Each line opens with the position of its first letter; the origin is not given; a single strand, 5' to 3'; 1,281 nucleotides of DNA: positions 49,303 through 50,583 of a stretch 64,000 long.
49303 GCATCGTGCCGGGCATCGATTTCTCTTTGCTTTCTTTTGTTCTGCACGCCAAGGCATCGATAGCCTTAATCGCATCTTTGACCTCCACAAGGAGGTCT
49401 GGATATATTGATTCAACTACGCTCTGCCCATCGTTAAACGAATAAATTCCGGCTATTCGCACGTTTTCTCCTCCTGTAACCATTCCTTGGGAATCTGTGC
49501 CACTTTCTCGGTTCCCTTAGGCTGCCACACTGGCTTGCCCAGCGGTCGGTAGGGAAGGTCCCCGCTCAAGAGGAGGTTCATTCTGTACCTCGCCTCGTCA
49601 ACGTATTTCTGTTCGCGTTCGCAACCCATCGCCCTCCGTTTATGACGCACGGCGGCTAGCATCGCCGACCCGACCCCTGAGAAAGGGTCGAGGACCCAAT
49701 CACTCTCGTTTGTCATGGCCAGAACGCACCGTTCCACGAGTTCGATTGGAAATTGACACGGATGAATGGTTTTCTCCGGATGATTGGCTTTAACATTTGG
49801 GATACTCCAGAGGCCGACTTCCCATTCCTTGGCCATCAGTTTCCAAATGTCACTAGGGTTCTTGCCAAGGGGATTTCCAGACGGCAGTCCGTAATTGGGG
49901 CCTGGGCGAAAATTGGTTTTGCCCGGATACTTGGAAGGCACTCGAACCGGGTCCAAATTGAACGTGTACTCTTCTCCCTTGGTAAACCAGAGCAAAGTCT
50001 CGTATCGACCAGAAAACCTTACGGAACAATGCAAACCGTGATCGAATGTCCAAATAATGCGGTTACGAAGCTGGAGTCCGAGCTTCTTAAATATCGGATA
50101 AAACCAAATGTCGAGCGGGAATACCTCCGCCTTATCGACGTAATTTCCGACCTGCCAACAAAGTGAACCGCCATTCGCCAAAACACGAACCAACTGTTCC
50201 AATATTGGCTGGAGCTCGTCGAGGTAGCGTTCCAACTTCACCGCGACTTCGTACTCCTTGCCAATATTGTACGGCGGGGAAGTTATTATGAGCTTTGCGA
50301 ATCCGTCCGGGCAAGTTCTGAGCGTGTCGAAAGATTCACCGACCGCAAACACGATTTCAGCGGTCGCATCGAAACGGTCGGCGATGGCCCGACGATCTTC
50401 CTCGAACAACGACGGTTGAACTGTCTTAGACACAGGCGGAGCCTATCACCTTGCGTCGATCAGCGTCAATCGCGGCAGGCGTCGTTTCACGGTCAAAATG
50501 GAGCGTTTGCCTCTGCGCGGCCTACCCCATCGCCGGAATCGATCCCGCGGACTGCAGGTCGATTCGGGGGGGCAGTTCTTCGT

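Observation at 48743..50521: Type II restriction-modification cassette inserted co-directionally between flhA and flhF inside the flagellar export operon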

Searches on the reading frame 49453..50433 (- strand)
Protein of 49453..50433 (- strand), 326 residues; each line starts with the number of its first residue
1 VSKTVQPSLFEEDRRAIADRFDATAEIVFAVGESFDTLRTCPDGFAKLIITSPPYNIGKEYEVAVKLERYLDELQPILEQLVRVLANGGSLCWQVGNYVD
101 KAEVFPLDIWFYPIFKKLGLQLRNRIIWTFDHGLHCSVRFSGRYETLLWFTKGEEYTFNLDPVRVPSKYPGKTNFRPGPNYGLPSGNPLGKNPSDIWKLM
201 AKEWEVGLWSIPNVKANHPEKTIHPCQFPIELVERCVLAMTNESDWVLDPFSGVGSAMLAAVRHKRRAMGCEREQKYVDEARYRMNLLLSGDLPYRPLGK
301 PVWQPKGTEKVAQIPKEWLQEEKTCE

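Call 3: search_protein_families(library=pfam, proteins=[window:49453-50433:-], max_evalue=0.1)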
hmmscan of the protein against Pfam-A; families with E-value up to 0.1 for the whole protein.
window:49453-50433:- (326 aa): 1 family
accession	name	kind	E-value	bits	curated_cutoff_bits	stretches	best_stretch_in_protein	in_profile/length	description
PF01555.25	N6_N4_Mtase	-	2.2e-46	159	26.7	1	47-281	2-219/221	DNA methylase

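Call 4: search_protein_families(library=ncbifam, proteins=[window:49453-50433:-], max_evalue=0.1)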
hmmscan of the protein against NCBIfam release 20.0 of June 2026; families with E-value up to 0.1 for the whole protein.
window:49453-50433:- (326 aa): 4 families
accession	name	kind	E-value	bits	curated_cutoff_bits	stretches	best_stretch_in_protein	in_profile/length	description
NF008572.0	PRK11524.1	equivalog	4.5e-28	98.2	292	1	20-285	9-256/294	adenine-specific DNA-methyltransferase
NF050803.1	DnaMtaseCcrMCaul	equivalog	6.5e-20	71.3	830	2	203-286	165-248/350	adenine-specific DNA-methyltransferase CcrM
NF010253.0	PRK13699.1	subfamily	1.4e-11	44.5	244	2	221-285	141-205/226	DNA methyltransferase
TIGR01177.1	TIGR01177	hypoth_equivalog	0.0048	16.3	316.55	0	238-276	177-215/330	TIGR01177 family methyltransferase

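Call 13: find_homologous_proteins(query=window:49453-50433:-)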
Query window:49453-50433:- (326 aa): 8000 proteins with E <= 0.001 among 8000 candidates; the best 120 are listed.
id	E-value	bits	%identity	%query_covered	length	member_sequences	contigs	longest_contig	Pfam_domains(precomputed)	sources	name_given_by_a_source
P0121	5.4e-228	774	100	100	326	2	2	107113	PF01555.25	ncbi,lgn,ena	-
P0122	7.3e-195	665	84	99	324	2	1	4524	PF01555.25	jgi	jgi:adenine-specific DNA-methyltransferase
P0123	2.1e-190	650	82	99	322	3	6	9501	PF01555.25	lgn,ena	-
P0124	1.1e-185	635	80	99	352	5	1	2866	PF01555.25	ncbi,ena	-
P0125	1.7e-185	634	82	98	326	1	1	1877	PF01555.25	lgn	-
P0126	6.3e-185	632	81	99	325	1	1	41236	PF01555.25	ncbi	ncbi:MAG: DNA-methyltransferase [Phycisphaerales bacterium]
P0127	9.6e-185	631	79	99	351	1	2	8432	PF01555.25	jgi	-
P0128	4.5e-183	626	80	99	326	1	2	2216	PF01555.25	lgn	-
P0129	2.2e-182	624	80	97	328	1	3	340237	PF01555.25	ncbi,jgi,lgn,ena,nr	ncbi:MAG TPA: site-specific DNA-methyltransferase [Candidatus Brocadiia bacterium]|nr:site-specific 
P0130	2.6e-181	620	81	96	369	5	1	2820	PF01555.25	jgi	jgi:adenine-specific DNA-methyltransferase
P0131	4.7e-181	619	81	96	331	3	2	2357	PF01555.25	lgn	-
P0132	7.0e-181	619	78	98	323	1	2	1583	PF01555.25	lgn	-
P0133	3.8e-180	616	77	100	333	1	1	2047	PF01555.25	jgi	jgi:adenine-specific DNA-methyltransferase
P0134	9.0e-180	615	78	98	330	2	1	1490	PF01555.25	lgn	-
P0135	2.5e-179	614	78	100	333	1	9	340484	PF01555.25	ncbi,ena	-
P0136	2.8e-179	613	78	98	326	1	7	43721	PF01555.25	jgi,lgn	jgi:DNA modification methylase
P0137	3.1e-179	613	77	98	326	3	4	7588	PF01555.25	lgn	-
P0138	9.4e-179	612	78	97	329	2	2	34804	PF01555.25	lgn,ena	-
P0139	1.3e-178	611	76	99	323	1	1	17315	PF01555.25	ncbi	-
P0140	1.9e-178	611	77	98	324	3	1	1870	PF01555.25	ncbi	-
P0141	2.3e-178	611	78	98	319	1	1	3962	PF01555.25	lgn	-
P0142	3.0e-178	610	77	98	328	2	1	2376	PF01555.25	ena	-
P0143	3.2e-178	610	77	99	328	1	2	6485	PF01555.25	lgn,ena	-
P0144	5.5e-178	609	78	96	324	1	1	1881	PF01555.25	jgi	jgi:adenine-specific DNA-methyltransferase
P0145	5.7e-178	609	77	98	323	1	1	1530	PF01555.25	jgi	jgi:adenine-specific DNA-methyltransferase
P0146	7.5e-178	609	77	98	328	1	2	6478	PF01555.25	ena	-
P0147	6.1e-177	606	77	97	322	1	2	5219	PF01555.25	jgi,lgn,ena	-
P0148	6.8e-177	606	78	97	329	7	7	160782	PF01555.25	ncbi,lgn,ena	ncbi:MAG: site-specific DNA-methyltransferase [Planctomycetota bacterium]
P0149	1.2e-176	605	77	98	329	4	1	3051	PF01555.25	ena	-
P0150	1.7e-176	604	76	98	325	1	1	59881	PF01555.25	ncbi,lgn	-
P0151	2.7e-176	604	79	97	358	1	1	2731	PF01555.25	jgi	jgi:DNA modification methylase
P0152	2.7e-176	604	77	99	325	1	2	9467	PF01555.25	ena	-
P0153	9.2e-176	602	78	97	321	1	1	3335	PF01555.25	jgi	jgi:DNA modification methylase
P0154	1.0e-175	602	76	98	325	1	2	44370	PF01555.25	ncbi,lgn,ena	-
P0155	1.1e-175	602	75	99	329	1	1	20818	PF01555.25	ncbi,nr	ncbi:MAG: site-specific DNA-methyltransferase [bacterium]|nr:site-specific DNA-methyltransferase [ba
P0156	1.4e-175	601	76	98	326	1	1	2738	PF01555.25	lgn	-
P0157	1.4e-175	601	76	98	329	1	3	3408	PF01555.25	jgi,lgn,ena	jgi:DNA modification methylase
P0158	3.1e-175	600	76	99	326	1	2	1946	PF01555.25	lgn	-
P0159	4.7e-175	600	77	98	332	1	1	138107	PF01555.25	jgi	jgi:DNA modification methylase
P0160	5.2e-175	599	76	98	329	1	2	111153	PF01555.25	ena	-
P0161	5.9e-175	599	76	100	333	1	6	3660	PF01555.25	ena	-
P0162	1.1e-174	598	74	99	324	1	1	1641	PF01555.25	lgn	-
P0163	1.1e-174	598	79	97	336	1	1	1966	PF01555.25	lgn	-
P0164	1.3e-174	598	78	95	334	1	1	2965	PF01555.25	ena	-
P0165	2.2e-174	597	77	97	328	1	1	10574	PF01555.25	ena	-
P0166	2.3e-174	597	76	98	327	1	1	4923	PF01555.25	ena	-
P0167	4.6e-174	596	77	96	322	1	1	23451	PF01555.25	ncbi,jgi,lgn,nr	ncbi:MAG: site-specific DNA-methyltransferase [Planctomycetaceae bacterium]|jgi:DNA modification met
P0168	5.0e-174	596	75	99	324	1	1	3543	PF01555.25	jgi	jgi:DNA modification methylase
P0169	5.2e-174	596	75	98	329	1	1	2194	PF01555.25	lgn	-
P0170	7.8e-174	596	74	99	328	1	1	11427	PF01555.25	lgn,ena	-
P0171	9.6e-174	595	76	97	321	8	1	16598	PF01555.25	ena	-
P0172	1.1e-173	595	76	98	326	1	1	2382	PF01555.25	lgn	-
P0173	1.3e-173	595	77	97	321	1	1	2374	PF01555.25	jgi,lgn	jgi:DNA modification methylase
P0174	1.3e-173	595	75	98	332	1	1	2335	PF01555.25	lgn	-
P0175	1.3e-173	595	77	97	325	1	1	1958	PF01555.25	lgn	-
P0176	1.9e-173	594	76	98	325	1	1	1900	PF01555.25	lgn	-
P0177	2.0e-173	594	79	93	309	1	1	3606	PF01555.25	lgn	-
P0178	2.5e-173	594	77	94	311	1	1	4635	PF01555.25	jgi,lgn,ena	-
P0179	2.8e-173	594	75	98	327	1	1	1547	PF01555.25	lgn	-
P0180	4.1e-173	593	76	98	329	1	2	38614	PF01555.25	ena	-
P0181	4.2e-173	593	75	96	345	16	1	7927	PF01555.25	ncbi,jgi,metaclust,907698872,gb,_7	metaclust:\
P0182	4.7e-173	593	75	100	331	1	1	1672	PF01555.25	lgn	-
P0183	5.0e-173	593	77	97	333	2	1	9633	PF01555.25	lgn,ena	-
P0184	5.6e-173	593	76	99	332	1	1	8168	PF01555.25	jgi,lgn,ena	-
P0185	6.7e-173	593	76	98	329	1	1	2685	PF01555.25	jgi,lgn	jgi:DNA modification methylase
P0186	7.3e-173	592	76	99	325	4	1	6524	PF01555.25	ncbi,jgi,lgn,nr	ncbi:MAG: site-specific DNA-methyltransferase [Planctomycetaceae bacterium]|jgi:DNA modification met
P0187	1.2e-172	592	77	96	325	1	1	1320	PF01555.25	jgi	-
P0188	1.2e-172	592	77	97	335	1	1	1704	PF01555.25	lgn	-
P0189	1.4e-172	591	76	96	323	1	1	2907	PF01555.25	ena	-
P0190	1.5e-172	591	78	94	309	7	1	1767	PF01555.25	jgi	jgi:DNA modification methylase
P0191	2.8e-172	590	75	96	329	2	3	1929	PF01555.25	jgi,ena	-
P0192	4.0e-172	590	76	97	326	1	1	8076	PF01555.25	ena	-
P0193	4.2e-172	590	77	97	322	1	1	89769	PF01555.25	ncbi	-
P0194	4.9e-172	590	76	98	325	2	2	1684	PF01555.25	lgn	-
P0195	5.2e-172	590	76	98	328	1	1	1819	PF01555.25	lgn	-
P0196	7.6e-172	589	76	97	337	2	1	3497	PF01555.25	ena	-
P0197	8.2e-172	589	75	99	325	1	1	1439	PF01555.25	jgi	jgi:DNA modification methylase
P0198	8.3e-172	589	75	98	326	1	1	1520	PF01555.25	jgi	jgi:DNA modification methylase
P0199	1.1e-171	589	77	97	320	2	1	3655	PF01555.25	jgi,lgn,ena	-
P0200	1.1e-171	589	76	97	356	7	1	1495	PF01555.25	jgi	-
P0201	1.4e-171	588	77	97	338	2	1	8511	PF01555.25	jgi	-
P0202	2.0e-171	588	76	99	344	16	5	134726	PF01555.25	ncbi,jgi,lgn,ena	-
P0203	3.6e-171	587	77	94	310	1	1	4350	PF01555.25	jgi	jgi:adenine-specific DNA-methyltransferase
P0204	4.1e-171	587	76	96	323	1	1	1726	PF01555.25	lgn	-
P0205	4.2e-171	587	74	98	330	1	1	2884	PF01555.25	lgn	-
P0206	5.3e-171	586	73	99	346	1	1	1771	PF01555.25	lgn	-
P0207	5.5e-171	586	76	97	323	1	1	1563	PF01555.25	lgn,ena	-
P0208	6.2e-171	586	73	99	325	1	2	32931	PF01555.25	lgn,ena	-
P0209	7.4e-171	586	76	97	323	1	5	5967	PF01555.25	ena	-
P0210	8.6e-171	586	79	93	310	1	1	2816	PF01555.25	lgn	-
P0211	8.8e-171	586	75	97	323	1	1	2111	PF01555.25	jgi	jgi:DNA modification methylase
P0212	8.9e-171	586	74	97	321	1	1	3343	PF01555.25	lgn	-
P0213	1.1e-170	585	76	98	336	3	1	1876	PF01555.25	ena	-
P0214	1.1e-170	585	74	98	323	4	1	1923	PF01555.25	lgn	-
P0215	1.2e-170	585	76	95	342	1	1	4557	PF01555.25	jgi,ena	-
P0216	1.7e-170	585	75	98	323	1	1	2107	PF01555.25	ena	-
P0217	3.2e-170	584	78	94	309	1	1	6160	PF01555.25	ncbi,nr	ncbi:MAG: DNA methyltransferase [Planctomycetes bacterium GWA2_39_15]|nr:MAG: DNA methyltransferase 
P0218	3.8e-170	583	76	96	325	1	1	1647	PF01555.25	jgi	-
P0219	3.8e-170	583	75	98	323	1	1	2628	PF01555.25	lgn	-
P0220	4.1e-170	583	74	98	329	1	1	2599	PF01555.25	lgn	-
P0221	4.6e-170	583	77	96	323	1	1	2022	PF01555.25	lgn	-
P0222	4.9e-170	583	74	98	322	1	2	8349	PF01555.25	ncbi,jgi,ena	-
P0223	5.1e-170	583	77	94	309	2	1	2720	PF01555.25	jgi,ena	-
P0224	5.2e-170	583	74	98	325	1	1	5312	PF01555.25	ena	-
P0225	5.3e-170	583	77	96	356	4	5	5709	PF01555.25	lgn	-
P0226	6.9e-170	583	75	98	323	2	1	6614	PF01555.25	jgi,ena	-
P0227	7.4e-170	583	75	98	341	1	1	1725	PF01555.25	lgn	-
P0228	7.9e-170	582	81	88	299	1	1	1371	PF01555.25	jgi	jgi:DNA modification methylase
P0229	2.4e-169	581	77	95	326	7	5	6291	PF01555.25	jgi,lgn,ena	jgi:DNA modification methylase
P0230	2.5e-169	581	75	95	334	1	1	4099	PF01555.25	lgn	-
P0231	3.9e-169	580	74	98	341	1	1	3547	PF01555.25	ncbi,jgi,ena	-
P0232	9.9e-169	579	76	96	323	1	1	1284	PF01555.25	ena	-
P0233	1.0e-168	579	75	96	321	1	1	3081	PF01555.25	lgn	-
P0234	1.2e-168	579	78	91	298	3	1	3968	PF01555.25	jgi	jgi:DNA modification methylase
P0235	1.4e-168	578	75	98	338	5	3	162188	PF01555.25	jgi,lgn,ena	-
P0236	1.4e-168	578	74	97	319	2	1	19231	PF01555.25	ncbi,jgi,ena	-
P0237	2.4e-168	578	75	97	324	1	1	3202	PF01555.25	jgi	-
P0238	2.7e-168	577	76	96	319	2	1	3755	PF01555.25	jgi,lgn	jgi:DNA modification methylase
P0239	9.4e-168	576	76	97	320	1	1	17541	PF01555.25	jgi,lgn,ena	-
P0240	9.9e-168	576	74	98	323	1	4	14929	PF01555.25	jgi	jgi:adenine-specific DNA-methyltransferase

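Call 14: find_encoding_contigs(protein=P0121, flank=10000, max_places=8)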
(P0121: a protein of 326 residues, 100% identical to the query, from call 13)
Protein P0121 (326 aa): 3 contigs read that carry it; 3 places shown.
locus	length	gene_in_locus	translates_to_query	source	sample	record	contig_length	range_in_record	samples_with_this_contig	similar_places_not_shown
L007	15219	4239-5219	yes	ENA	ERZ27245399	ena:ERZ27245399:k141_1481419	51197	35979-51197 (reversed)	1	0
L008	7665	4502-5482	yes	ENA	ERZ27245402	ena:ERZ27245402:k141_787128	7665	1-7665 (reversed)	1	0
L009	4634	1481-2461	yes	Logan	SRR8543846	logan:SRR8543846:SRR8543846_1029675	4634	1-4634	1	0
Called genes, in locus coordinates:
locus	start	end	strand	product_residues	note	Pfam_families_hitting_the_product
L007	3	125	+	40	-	?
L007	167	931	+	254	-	PF01311:Bac_export_1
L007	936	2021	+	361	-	PF01312:Bac_export_2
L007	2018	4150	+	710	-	-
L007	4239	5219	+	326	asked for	PF01555:N6_N4_Mtase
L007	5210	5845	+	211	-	PF09195:Endonuc-BglII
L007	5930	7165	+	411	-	PF00448:SRP54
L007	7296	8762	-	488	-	PF03629:SASA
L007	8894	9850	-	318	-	PF00291:PALP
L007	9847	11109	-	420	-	PF00070:Pyr_redox (weak), PF01266:DAO, PF01494:FAD_binding_3 (faint), PF03486:HI0933_like (faint), PF07992:Pyr_redox_2 (weak), PF12831:FAD_oxidored (faint), PF13450:NAD_binding_8 (weak)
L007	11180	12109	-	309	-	PF05544:Pro_racemase, PF01678:DAP_epimerase (faint), PF02567:PhzC-PhzF (weak)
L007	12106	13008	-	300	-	PF00701:DHDPS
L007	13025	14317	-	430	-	PF05195:AMP_N, PF00557:Peptidase_M24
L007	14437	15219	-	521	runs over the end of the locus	PF01425:Amidase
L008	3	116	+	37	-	?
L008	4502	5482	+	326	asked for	PF01555:N6_N4_Mtase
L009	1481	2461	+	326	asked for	PF01555:N6_N4_Mtase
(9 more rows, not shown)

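Call 17: find_encoding_contigs(protein=P0122, flank=6000, max_places=4)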
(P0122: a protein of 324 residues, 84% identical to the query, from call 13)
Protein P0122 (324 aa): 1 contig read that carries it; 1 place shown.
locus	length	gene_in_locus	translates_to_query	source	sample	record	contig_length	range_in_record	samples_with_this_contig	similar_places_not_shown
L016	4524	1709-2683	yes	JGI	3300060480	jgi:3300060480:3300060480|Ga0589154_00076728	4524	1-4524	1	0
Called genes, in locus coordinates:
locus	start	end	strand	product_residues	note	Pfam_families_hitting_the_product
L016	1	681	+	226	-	?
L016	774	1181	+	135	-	-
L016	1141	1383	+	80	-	-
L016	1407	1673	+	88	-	-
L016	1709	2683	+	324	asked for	PF01555:N6_N4_Mtase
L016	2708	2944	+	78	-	-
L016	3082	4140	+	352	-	PF05406:WGR, PF01068:DNA_ligase_A_M (weak)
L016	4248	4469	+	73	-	-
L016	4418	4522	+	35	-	?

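Call 18: find_encoding_contigs(protein=P0123, flank=6000, max_places=4)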
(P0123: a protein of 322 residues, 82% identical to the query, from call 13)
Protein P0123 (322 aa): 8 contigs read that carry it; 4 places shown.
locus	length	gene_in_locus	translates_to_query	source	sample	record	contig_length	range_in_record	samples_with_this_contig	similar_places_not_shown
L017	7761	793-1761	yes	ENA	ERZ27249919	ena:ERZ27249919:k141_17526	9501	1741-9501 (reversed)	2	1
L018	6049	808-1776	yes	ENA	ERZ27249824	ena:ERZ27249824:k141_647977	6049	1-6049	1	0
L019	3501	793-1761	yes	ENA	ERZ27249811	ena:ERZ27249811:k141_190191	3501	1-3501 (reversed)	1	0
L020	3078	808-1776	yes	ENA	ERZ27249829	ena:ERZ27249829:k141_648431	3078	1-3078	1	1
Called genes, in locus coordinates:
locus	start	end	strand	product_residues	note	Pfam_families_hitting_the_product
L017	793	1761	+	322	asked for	PF01555:N6_N4_Mtase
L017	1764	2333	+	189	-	PF09195:Endonuc-BglII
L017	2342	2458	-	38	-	-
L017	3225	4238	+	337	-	-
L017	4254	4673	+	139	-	-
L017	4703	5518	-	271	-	PF07963:N_methyl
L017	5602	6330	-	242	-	PF20772:TACO1_YebC_N, PF01709:Transcrip_reg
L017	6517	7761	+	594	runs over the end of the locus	PF00072:Response_reg, PF08668:HDOD, PF01966:HD (weak)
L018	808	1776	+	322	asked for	PF01555:N6_N4_Mtase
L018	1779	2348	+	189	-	PF09195:Endonuc-BglII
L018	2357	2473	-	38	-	-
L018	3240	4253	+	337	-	-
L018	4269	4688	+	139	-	-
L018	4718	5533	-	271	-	PF07963:N_methyl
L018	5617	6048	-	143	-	?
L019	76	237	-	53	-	-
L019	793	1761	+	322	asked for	PF01555:N6_N4_Mtase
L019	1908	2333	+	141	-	PF09195:Endonuc-BglII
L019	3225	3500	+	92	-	?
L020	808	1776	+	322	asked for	PF01555:N6_N4_Mtase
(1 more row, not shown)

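Call 28: search_solved_structures(query=window:49453-50433:-, max_evalue=0.001, show_alignments=1)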
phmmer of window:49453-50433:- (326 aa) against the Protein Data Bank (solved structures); distinct sequences matched with E-value up to 0.001: 12.
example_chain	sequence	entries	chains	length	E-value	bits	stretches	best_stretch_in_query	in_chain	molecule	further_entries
1nw8_A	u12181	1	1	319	3e-21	78.9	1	24-271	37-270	MODIFICATION METHYLASE RSRI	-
1eg2_A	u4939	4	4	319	4e-21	78.5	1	24-271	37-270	MODIFICATION METHYLASE RSRI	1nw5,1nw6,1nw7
2zie_A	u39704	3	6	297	8.1e-19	71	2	223-285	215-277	Putative modification methylase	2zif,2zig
8urk_A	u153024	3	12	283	1.3e-18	70.2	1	41-289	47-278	Methyltransferase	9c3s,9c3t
9c3u_A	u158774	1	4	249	2e-18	69.7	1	41-287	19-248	Methyltransferase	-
1g60_A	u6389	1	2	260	1.1e-17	67.2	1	36-288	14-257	Adenine-specific Methyltransferase MboIIA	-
8s9m_A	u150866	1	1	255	4.9e-16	61.8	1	208-280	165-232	DNA cytosine-N4 methyltransferase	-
8s9n_A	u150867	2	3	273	5.8e-16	61.6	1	208-280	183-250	DNA cytosine-N4 methyltransferase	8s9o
6pbd_A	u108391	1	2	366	8.4e-16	61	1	202-286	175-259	Modification methylase CcrMI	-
5hek_A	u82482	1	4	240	1.1e-10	44.3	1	219-290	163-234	Adenine specific DNA methyltransferase (DpnA)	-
5hfj_A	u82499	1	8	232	5.7e-10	41.9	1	219-287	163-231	Adenine specific DNA methyltransferase (DpnA)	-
1boo_A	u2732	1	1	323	1.9e-07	33.6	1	29-284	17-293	PROTEIN (N-4 CYTOSINE-SPECIFIC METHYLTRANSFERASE PVU II)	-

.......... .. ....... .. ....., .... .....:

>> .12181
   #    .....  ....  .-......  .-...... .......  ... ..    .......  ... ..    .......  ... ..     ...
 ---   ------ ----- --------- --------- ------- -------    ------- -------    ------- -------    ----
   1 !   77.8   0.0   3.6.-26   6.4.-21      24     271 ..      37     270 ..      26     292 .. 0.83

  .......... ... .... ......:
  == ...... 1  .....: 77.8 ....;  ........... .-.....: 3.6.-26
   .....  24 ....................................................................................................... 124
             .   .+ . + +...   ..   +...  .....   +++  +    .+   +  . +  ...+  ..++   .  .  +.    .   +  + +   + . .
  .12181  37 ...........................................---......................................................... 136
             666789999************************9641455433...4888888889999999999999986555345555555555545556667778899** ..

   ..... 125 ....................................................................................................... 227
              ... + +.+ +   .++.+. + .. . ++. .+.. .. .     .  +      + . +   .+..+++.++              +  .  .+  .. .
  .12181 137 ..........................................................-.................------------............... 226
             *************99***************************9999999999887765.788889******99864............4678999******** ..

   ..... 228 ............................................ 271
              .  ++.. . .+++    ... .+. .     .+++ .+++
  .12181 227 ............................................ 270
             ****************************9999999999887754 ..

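Call 44: search_protein_families(library=padloc, proteins=[window:49453-50433:-], max_evalue=0.001)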
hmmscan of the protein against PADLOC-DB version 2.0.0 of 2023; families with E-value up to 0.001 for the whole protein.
window:49453-50433:- (326 aa): 57 families (the best 25 are shown)
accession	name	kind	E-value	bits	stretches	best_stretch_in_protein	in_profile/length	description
PDLC03230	MTase_II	-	2.3e-67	225.8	1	32-282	41-279/360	Type II methyltransferase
PDLC03299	MTase_II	-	9.1e-62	207.2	1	16-287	5-259/296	Type II methyltransferase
PDLC03353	MTase_II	-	1.1e-36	124.7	1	35-287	17-252/260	Type II methyltransferase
PDLC03350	MTase_II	-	2.4e-36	123.7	2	31-130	61-159/312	Type II methyltransferase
PDLC03371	MTase_II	-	5.5e-36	122.4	1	30-287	14-254/260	Type II methyltransferase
PDLC03387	MTase_II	-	2.4e-33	113.5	2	115-286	135-276/289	Type II methyltransferase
PDLC03320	MTase_II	-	1.6e-27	94.4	1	24-288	30-277/289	Type II methyltransferase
PDLC03300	MTase_II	-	2.3e-24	84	1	67-285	83-276/302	Type II methyltransferase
PDLC03327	MTase_II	-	1.3e-21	75.2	1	24-271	37-270/319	Type II methyltransferase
PDLC03216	MTase_II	-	2e-19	67.8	1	218-286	188-256/364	Type II methyltransferase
PDLC03265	MTase_II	-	1.3e-18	65.6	2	213-289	256-332/333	Type II methyltransferase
PDLC03714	oMTase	-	1.3e-18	65.4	1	45-285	23-257/279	orphan methyltransferase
PDLC03252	MTase_II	-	7.6e-18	62.9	1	217-286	285-354/365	Type II methyltransferase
PDLC03339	MTase_II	-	4.1e-17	60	1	208-287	194-273/399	Type II methyltransferase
PDLC03738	oMTase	-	4.4e-17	59.8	1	218-286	198-266/376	orphan methyltransferase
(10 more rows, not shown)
